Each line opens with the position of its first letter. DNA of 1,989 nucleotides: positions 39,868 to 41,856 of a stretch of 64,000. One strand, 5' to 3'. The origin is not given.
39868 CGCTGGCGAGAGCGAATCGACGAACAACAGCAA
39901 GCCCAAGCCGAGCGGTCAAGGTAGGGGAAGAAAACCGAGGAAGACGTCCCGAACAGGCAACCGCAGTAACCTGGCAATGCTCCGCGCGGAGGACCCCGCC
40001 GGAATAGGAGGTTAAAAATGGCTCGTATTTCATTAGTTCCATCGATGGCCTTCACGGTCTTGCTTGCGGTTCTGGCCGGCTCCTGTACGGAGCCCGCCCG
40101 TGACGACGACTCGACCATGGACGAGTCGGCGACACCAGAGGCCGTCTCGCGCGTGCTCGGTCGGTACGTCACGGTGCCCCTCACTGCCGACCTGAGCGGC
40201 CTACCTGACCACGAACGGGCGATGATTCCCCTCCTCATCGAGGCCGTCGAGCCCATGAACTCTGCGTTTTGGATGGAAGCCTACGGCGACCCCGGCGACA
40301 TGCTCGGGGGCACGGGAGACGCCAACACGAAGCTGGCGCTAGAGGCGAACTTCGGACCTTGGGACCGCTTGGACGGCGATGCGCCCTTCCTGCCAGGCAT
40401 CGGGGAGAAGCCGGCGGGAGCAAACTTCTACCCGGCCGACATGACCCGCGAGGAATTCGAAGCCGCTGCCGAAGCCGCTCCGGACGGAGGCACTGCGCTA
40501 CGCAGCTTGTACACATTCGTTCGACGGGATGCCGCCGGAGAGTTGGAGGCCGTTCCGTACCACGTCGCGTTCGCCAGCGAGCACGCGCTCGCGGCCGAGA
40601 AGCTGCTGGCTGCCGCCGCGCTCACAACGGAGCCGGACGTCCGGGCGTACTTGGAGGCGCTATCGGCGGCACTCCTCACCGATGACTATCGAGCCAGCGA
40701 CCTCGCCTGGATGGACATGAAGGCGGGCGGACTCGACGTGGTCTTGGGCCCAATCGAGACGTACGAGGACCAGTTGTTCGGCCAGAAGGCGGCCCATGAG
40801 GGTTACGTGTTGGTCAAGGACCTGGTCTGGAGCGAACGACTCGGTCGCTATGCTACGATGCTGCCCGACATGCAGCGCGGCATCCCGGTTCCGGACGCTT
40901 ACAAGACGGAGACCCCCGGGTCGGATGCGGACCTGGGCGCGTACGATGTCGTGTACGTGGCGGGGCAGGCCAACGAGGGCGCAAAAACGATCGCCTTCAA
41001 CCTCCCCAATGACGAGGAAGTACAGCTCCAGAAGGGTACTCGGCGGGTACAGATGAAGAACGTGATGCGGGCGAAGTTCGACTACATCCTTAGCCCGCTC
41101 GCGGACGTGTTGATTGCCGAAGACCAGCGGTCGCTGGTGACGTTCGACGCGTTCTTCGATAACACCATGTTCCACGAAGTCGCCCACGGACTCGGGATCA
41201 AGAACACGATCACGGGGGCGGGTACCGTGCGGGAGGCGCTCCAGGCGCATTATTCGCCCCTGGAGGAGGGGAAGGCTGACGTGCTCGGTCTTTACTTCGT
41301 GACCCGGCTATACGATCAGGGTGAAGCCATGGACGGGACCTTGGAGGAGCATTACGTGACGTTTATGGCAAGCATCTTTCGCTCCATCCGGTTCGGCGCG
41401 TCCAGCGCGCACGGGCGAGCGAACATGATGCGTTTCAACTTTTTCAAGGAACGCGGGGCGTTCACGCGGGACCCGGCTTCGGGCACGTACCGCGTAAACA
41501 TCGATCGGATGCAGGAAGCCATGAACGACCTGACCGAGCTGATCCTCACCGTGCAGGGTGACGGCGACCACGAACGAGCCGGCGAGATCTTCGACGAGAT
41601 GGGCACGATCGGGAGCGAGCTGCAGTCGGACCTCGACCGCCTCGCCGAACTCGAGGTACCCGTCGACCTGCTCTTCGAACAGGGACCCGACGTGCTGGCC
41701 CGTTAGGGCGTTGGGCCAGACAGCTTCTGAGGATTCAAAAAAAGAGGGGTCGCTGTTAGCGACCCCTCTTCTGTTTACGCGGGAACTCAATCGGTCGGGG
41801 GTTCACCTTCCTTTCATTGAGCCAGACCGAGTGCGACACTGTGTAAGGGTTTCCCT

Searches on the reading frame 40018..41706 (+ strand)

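Call 7: search_protein_families(library=pfam, proteins=[window:40018-41706:+], max_evalue=0.001)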
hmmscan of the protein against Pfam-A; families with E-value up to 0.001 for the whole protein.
window:40018-41706:+ (562 aa): 1 family
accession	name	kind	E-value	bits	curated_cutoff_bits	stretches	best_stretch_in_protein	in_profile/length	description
PF03571.21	Peptidase_M49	-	2e-07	30.2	21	1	221-393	140-306/548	Peptidase family M49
